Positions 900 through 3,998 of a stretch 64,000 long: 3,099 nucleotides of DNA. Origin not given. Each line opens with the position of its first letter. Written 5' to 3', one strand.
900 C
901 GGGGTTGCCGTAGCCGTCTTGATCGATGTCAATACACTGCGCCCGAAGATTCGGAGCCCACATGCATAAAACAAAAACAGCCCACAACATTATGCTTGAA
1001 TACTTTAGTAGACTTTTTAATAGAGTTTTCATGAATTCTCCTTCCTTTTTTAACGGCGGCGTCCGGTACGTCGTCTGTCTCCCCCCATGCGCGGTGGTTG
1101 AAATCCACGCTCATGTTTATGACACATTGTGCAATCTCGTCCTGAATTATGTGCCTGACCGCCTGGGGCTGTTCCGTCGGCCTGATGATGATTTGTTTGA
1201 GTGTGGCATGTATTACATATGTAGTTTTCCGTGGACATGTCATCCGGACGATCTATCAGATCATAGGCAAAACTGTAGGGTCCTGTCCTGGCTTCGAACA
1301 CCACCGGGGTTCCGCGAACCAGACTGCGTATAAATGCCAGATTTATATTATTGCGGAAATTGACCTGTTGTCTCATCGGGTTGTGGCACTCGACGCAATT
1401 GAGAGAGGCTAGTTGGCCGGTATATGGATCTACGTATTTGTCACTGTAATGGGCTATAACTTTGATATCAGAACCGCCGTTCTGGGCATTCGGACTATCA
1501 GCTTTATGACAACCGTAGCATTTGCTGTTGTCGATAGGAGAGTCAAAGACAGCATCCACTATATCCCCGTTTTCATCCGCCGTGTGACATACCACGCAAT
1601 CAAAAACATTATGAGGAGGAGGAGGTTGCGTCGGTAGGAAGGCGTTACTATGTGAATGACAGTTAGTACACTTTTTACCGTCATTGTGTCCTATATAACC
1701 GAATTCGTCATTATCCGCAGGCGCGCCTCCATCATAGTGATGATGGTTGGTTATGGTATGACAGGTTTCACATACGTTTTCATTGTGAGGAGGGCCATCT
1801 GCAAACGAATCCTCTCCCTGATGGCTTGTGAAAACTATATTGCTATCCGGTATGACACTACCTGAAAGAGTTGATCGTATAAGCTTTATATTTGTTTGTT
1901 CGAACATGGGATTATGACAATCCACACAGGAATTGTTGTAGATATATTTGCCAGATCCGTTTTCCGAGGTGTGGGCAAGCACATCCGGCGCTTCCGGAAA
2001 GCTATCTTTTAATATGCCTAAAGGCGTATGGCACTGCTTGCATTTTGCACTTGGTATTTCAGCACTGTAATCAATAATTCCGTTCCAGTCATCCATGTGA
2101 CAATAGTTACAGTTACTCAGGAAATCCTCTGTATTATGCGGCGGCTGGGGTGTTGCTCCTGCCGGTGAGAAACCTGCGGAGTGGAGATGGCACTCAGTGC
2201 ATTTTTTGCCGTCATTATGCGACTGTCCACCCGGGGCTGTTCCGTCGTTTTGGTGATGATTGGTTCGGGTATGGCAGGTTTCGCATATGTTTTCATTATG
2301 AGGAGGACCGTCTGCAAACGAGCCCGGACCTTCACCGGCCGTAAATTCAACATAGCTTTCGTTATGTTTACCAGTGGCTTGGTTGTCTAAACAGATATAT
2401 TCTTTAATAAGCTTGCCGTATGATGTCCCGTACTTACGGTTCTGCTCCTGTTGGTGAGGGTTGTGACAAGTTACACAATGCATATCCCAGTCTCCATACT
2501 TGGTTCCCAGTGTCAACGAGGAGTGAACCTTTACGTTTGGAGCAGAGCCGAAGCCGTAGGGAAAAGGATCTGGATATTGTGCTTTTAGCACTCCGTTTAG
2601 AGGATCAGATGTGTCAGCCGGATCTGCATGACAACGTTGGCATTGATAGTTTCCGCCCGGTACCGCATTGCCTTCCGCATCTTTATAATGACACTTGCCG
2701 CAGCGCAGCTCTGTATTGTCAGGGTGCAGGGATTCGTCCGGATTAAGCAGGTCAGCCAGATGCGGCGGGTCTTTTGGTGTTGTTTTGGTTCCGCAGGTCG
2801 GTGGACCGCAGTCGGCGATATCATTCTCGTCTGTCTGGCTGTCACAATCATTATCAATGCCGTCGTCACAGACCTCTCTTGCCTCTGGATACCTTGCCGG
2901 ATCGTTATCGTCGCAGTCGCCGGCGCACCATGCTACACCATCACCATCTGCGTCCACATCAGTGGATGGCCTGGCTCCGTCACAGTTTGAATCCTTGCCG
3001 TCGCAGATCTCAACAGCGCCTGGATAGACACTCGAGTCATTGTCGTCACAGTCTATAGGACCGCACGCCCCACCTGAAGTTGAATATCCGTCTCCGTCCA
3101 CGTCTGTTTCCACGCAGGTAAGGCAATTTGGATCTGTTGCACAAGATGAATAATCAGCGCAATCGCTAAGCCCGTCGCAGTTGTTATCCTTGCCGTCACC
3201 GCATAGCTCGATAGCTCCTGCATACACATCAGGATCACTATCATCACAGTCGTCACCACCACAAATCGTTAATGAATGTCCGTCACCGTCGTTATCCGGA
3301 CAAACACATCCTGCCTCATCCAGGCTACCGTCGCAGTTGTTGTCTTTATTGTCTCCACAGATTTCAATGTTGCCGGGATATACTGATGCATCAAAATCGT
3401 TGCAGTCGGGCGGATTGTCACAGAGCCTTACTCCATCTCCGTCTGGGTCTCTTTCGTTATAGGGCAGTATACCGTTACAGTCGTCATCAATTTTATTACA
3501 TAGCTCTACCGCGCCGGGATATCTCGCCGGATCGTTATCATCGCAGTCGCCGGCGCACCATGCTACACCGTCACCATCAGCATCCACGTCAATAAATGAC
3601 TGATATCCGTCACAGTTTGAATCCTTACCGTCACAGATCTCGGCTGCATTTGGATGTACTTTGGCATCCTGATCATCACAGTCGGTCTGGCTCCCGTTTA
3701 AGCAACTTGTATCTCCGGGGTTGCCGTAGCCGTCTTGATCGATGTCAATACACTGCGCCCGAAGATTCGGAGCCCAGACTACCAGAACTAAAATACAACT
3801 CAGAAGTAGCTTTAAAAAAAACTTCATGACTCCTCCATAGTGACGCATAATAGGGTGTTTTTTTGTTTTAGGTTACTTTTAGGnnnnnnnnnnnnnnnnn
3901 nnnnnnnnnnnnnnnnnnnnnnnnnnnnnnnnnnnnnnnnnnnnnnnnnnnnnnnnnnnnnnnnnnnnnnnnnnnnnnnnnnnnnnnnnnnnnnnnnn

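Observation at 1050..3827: Fusion of MopE-like Cys/Asp metal-binding repeats to a 15-heme cytochrome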

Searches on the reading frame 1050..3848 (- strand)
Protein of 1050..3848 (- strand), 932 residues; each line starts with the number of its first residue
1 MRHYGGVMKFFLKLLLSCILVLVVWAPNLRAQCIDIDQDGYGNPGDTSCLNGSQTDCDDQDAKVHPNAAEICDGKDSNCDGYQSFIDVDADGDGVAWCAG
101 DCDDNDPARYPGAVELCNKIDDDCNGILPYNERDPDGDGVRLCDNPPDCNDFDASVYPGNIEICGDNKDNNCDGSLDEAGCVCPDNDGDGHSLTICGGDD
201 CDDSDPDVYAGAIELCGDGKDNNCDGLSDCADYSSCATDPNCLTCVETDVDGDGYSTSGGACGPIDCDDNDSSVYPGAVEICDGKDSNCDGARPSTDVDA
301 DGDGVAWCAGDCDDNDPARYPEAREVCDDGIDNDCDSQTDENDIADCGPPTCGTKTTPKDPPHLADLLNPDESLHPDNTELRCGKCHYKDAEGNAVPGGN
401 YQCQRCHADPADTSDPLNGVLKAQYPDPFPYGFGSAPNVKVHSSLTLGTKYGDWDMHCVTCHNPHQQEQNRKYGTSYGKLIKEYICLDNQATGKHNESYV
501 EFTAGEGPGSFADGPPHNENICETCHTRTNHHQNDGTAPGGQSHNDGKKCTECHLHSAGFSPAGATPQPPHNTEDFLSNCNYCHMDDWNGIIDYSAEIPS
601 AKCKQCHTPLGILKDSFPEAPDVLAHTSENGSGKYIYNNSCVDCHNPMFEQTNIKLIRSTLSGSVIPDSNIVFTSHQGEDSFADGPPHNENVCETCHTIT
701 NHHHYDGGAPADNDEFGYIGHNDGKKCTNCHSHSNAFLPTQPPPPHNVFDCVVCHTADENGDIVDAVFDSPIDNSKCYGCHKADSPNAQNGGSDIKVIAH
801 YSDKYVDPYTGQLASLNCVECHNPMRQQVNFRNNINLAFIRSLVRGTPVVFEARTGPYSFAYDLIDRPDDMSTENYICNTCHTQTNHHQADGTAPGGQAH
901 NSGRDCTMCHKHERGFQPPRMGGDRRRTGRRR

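Call 4: search_protein_families(library=pfam, proteins=[window:1050-3848:-], max_evalue=1)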
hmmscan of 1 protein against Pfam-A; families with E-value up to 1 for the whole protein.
window:1050-3848:- (932 aa): 6 families
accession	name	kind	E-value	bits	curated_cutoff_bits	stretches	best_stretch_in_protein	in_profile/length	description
PF11617.13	Cu-binding_MopE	-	2.7e-62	207.1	27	6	56-81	1-26/30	Putative metal-binding motif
PF14522.11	Cytochrome_C7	-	1.3e-16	60.6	24.8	4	873-917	11-55/67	Cytochrome c7 and related cytochrome c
PF14537.11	Cytochrom_c3_2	-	2e-13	51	25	4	749-831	7-73/79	Cytochrome c3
PF22113.1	Mtrc-MtrF_II-IV_dom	-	1.4e-11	44.7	30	4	725-913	7-166/176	Outer membrane cytochrome MtrC/MtrF-like, domains II/IV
PF09699.15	Paired_CXXCH_1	-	0.051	13.7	20.6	1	457-471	8-22/41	Doubled CXXCH motif (Paired_CXXCH_1)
PF13442.11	Cytochrome_CBB3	-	0.48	11.2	27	1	632-649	5-20/68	Cytochrome C oxidase, cbb3-type, subunit III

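Call 9: find_encoding_contigs(protein=window:1050-3848:-, flank=10000, max_places=6)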
Protein window:1050-3848:- (932 aa): no gene with exactly this product is on record in the collection.

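Call 10: find_encoding_contigs(protein=window:1050-3827:-, flank=10000, max_places=6)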
Protein window:1050-3827:- (925 aa): no gene with exactly this product is on record in the collection.

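Call 11: find_homologous_proteins(query=window:1050-3827:-, max_evalue=0.00001)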
Query window:1050-3827:- (925 aa): 3447 proteins with E <= 0.00001 among 8000 candidates; the best 120 are listed.
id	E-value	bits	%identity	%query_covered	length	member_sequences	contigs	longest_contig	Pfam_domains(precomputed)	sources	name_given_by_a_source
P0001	0.0e+0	1494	87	79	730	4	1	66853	PF14537.12,PF11617.14,PF14522.12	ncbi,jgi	-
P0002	0.0e+0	1452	57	77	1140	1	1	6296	PF14537.12,PF11617.14,PF14522.12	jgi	-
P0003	0.0e+0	1357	54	61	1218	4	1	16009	PF14537.12,PF14522.12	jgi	jgi:hypothetical protein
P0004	0.0e+0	1346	57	77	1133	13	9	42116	PF11617.14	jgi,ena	-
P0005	0.0e+0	1335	57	67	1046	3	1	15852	PF14537.12,PF11617.14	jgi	jgi:hypothetical protein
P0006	0.0e+0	1328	52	71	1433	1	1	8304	PF14537.12,PF11617.14,PF09698.16,PF14522.12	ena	-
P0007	0.0e+0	1320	57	74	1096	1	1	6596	PF11617.14,PF14522.12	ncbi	-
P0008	0.0e+0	1306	60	77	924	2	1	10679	PF11617.14,PF14522.12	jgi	-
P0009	0.0e+0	1231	55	86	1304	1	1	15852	PF14537.12,PF11617.14,PF02085.22,PF14522.12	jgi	jgi:mono/diheme cytochrome c family protein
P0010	0.0e+0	1202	61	76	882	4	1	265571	PF14537.12,PF11617.14,PF14522.12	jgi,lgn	-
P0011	0.0e+0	1117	56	77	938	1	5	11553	PF14537.12,PF11617.14,PF14522.12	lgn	-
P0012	0.0e+0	1095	59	73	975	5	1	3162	PF14537.12,PF11617.14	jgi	jgi:hypothetical protein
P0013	0.0e+0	1093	58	74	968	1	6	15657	PF14537.12,PF11617.14,PF14522.12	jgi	jgi:hypothetical protein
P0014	0.0e+0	1030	51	77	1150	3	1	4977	PF14537.12,PF11617.14,PF14522.12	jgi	jgi:hypothetical protein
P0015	0.0e+0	1022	61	34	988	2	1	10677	PF11617.14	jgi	-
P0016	2.3e-296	1004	53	86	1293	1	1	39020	PF09699.16,PF14537.12,PF11617.14,PF14522.12,PF22113.2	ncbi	ncbi:MAG: MopE-related protein, partial [Nitrospirota bacterium]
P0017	3.6e-289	980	50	77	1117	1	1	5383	PF14537.12,PF11617.14,PF14522.12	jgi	-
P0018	1.1e-276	939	62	34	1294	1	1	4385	PF11617.14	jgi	-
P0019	6.4e-274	930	46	87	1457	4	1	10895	PF14537.12,PF11617.14,PF14522.12,PF22113.2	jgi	jgi:hypothetical protein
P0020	2.8e-273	928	54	79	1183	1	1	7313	PF14537.12,PF11617.14,PF14522.12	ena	-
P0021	2.3e-270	918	60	60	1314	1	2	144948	PF09699.16,PF14537.12,PF14522.12,PF22113.2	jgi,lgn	-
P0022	7.0e-269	913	59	77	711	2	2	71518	PF11617.14,PF14522.12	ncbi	-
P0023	1.0e-265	903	66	33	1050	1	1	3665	PF11617.14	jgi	jgi:hypothetical protein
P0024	6.3e-265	900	47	36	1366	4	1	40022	PF11617.14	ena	-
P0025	1.3e-254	866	58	57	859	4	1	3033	PF11617.14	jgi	jgi:hypothetical protein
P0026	6.3e-250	850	51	75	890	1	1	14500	PF14537.12,PF11617.14,PF14522.12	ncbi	-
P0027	4.7e-244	831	42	77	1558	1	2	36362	PF14537.12,PF11617.14,PF14522.12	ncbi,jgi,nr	ncbi:MAG: hypothetical protein C4538_12990 [Nitrospiraceae bacterium]|nr:MAG: hypothetical protein C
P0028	1.6e-242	826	43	93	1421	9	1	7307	PF11617.14,PF14522.12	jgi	jgi:hypothetical protein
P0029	3.9e-239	815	58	58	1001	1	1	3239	PF11617.14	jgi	-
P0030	1.2e-230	787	50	78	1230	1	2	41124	PF14537.12,PF11617.14,PF14522.12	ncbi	-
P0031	5.6e-229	781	52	79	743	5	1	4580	PF14537.12,PF11617.14,PF14522.12,PF22113.2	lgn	-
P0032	4.4e-227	775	51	76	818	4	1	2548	PF14537.12,PF11617.14,PF14522.12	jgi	jgi:hypothetical protein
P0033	1.5e-224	766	46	81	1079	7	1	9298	PF09699.16,PF14537.12,PF11617.14,PF14522.12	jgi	jgi:predicted CXXCH cytochrome family protein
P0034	1.8e-224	766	62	57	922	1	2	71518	PF14537.12,PF11617.14,PF14522.12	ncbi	-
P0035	1.3e-221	757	49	79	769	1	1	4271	PF14537.12,PF11617.14,PF14522.12,PF22113.2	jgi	jgi:hypothetical protein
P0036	5.8e-217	741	61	60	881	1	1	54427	PF11617.14,PF14522.12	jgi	jgi:predicted CxxxxCH...CXXCH cytochrome family protein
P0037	1.5e-215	737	46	76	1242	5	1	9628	PF14537.12,PF11617.14,PF14522.12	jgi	jgi:hypothetical protein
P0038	1.1e-212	727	40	97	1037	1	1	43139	PF14537.12,PF11617.14,PF14522.12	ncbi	-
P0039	7.8e-212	724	40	97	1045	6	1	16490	PF14537.12,PF11617.14,PF14522.12,PF22113.2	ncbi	-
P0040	2.0e-196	673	58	60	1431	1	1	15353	PF14537.12,PF11617.14,PF06739.18,PF14522.12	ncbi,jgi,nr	ncbi:MAG: hypothetical protein C4581_00970 [Nitrospiraceae bacterium]|nr:MAG: hypothetical protein C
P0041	1.8e-190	654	53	36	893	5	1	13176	PF11617.14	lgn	-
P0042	2.6e-190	653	57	60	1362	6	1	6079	PF02412.24,PF11617.14,PF06739.18,PF14522.12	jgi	-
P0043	5.1e-190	652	56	62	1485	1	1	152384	PF09699.16,PF14537.12,PF11617.14,PF02085.22,PF14522.12,PF22113.2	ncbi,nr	ncbi:MAG: hypothetical protein HY808_10745 [Nitrospirae bacterium]|nr:hypothetical protein [Nitrospi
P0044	7.3e-190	652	57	60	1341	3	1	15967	PF09699.16,PF11617.14,PF06739.18,PF14522.12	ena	-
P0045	2.6e-189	650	50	71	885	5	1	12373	PF11617.14,PF14522.12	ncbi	ncbi:MAG: MopE-related protein [Nitrospirota bacterium]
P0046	7.7e-189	648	43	96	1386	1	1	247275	PF02412.24,PF14537.12,PF11617.14,PF02085.22,PF06739.18,PF14522.12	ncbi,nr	ncbi:MAG: SBBP repeat-containing protein [Nitrospirae bacterium]|nr:SBBP repeat-containing protein [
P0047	3.5e-188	646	41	98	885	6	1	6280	PF11617.14,PF14522.12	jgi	-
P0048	7.1e-187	642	45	77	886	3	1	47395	PF14537.12,PF11617.14,PF14522.12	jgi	-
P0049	7.1e-186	638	46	77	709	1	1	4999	PF14537.12,PF11617.14,PF14522.12,PF22113.2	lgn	-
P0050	2.4e-184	633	48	77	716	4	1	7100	PF14537.12,PF11617.14,PF02085.22,PF14522.12,PF22113.2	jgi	jgi:hypothetical protein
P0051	5.3e-168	579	44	76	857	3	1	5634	PF14537.12,PF11617.14,PF14522.12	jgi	jgi:hypothetical protein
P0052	2.6e-162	560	38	30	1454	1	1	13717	PF11617.14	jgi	jgi:large repetitive protein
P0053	1.4e-150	521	54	38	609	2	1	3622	PF11617.14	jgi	jgi:hypothetical protein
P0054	2.4e-149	517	40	30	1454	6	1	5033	PF11617.14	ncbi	-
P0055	1.1e-148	515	44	59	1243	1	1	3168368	PF11617.14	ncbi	ncbi:MAG: putative metal-binding motif-containing protein, partial [Nitrospiraceae bacterium]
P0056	4.9e-142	493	58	44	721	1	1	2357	PF11617.14,PF14522.12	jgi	-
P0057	8.5e-138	479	55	47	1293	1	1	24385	PF09699.16,PF11617.14,PF06739.18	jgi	jgi:predicted CXXCH cytochrome family protein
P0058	4.4e-137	477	37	43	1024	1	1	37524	PF11617.14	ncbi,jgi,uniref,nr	ncbi:hypothetical protein COV06_02280 [Candidatus Uhrbacteria bacterium CG10_big_fil_rev_8_21_14_0_1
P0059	8.3e-137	476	46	30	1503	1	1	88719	PF11617.14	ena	-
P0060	2.9e-135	471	60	37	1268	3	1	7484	PF22297.2,PF11617.14,PF13442.12,PF00034.27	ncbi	-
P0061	3.1e-135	471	44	58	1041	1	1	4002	PF11617.14,PF14522.12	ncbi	-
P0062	2.4e-134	468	54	33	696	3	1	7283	PF11617.14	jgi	jgi:hypothetical protein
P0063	1.5e-133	465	40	42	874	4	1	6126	PF14537.12,PF14522.12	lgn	-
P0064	5.6e-133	463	45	55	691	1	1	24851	PF11617.14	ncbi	ncbi:MAG: hypothetical protein C4538_00910, partial [Nitrospiraceae bacterium]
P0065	1.3e-131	459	45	34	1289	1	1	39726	PF01839.30,PF11617.14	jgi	jgi:hypothetical protein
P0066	5.2e-130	453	57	42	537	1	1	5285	PF14537.12,PF14522.12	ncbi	-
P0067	1.3e-127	445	59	22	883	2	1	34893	PF14522.12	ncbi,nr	ncbi:MAG: CxxxxCH/CxxCH domain-containing protein [Deltaproteobacteria bacterium]|nr:CxxxxCH/CxxCH d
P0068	2.6e-127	444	42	58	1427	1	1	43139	PF14537.12,PF11617.14,PF14522.12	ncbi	-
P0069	2.8e-126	441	43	33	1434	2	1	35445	PF11617.14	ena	-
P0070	8.5e-124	433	54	31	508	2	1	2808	PF11617.14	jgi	jgi:hypothetical protein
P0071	2.0e-123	432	48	46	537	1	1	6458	PF14537.12,PF14522.12,PF22113.2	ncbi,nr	ncbi:MAG: cytochrome c3 family protein [bacterium]|nr:cytochrome c3 family protein [bacterium]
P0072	4.2e-123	431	46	33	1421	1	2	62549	PF11617.14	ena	-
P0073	1.9e-121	425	45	31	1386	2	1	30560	PF11617.14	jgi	-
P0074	4.4e-121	424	46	31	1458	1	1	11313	PF01839.30,PF11617.14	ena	-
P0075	5.0e-121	424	42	61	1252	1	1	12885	PF11617.14,PF14522.12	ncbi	ncbi:MAG: hypothetical protein C4538_02350, partial [Nitrospiraceae bacterium]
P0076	6.4e-121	423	46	31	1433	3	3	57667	PF11617.14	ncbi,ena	-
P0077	4.0e-119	417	44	32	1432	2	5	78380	PF11617.14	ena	-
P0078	4.6e-119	417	47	33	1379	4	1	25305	PF11617.14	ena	-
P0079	1.3e-117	412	38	76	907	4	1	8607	PF14537.12,PF11617.14,PF14522.12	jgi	jgi:hypothetical protein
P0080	4.2e-116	407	64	31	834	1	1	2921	PF09699.16,PF14537.12,PF11617.14,PF14522.12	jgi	jgi:hypothetical protein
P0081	3.0e-115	405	46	33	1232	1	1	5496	PF01839.30,PF11617.14,PF13517.13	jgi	-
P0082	5.6e-115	404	36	58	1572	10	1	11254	PF11617.14,PF14522.12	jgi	jgi:hypothetical protein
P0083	7.3e-115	403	58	33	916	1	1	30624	PF13205.13,PF11617.14,PF17957.8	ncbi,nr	ncbi:MAG: Ig-like domain-containing protein, partial [Nitrospirae bacterium]|nr:Ig-like domain-conta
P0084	1.4e-113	399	44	34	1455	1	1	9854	PF01839.30,PF11617.14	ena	-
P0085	1.9e-113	399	42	30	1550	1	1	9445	PF11617.14,PF13517.13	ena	-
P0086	5.6e-113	397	42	30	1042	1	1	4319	PF00059.28,PF11617.14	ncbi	-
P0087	9.3e-113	396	48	33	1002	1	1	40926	PF11617.14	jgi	jgi:hypothetical protein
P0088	1.7e-112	395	45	31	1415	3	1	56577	PF11617.14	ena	-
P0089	5.0e-112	394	44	39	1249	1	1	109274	PF01839.30,PF11617.14,PF13517.13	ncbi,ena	-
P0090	3.3e-110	388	47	30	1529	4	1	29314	PF01839.30,PF11617.14,PF00932.26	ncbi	-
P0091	1.5e-108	382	45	32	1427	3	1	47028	PF11617.14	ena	-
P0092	7.4e-108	380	33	52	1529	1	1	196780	PF09699.16,PF14537.12,PF14522.12,PF22113.2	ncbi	-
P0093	5.7e-107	377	45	33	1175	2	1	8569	PF11617.14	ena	-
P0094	1.6e-106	376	46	30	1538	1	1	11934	PF01839.30,PF11617.14,PF00932.26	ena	-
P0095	3.4e-106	375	45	30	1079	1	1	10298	PF11617.14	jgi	-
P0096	4.6e-106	374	38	36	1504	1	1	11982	PF11617.14,PF01483.28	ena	-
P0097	1.2e-105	373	48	30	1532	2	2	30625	PF01839.30,PF11617.14,PF00932.26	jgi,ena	-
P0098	1.4e-105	373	42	59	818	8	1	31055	PF11617.14,PF14522.12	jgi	jgi:predicted CxxxxCH...CXXCH cytochrome family protein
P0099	3.8e-105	371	41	33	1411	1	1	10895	PF11617.14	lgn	-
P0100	2.6e-104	368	45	30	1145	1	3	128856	PF11617.14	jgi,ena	-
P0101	2.6e-104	368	44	34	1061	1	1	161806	PF11617.14,PF13517.13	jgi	jgi:hypothetical protein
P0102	3.8e-104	368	48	45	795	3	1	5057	PF11617.14,PF14522.12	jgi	jgi:predicted CxxxxCH...CXXCH cytochrome family protein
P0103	1.4e-103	366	44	29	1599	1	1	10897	PF11617.14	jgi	jgi:hypothetical protein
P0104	1.9e-103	365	41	30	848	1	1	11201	PF11617.14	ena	-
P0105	2.5e-103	365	34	36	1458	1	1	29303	PF11617.14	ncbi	-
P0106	2.0e-102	362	45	31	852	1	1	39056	PF11617.14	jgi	jgi:hypothetical protein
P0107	9.6e-101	357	40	33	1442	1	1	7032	PF11617.14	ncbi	ncbi:MopE-related protein [Patescibacteria group bacterium]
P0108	4.1e-100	354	46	30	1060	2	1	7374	PF11617.14,PF13517.13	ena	-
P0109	4.1e-99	351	45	33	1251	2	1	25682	PF01839.30,PF11617.14,PF13517.13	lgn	-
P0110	6.7e-99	350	42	32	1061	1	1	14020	PF11617.14,PF13517.13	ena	-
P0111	2.6e-98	348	39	35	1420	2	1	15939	PF11617.14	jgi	jgi:hypothetical protein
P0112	1.2e-97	346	38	27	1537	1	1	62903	PF11617.14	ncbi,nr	ncbi:MAG: putative metal-binding motif-containing protein [Deltaproteobacteria bacterium]|nr:putativ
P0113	1.9e-97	346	57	31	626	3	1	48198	PF11617.14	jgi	jgi:predicted CxxxxCH...CXXCH cytochrome family protein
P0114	8.9e-97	343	45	34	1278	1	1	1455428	PF11617.14,PF00688.25,PF06848.18,PF00041.28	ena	-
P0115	3.2e-96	342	45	34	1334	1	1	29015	PF11617.14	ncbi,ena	-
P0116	6.4e-96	341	45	35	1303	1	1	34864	PF11617.14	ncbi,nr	ncbi:hypothetical protein L6R50_23660 [Myxococcota bacterium]|nr:hypothetical protein [Myxococcota b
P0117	8.2e-96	340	48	31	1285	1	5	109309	PF11617.14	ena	-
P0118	9.5e-96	340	45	32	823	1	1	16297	PF11617.14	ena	-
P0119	9.9e-96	340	47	33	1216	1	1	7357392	PF11617.14,PF00041.28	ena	-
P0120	1.1e-95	340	47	31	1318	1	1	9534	PF11617.14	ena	-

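Call 12: find_encoding_contigs(protein=P0001, flank=10000, max_places=4)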
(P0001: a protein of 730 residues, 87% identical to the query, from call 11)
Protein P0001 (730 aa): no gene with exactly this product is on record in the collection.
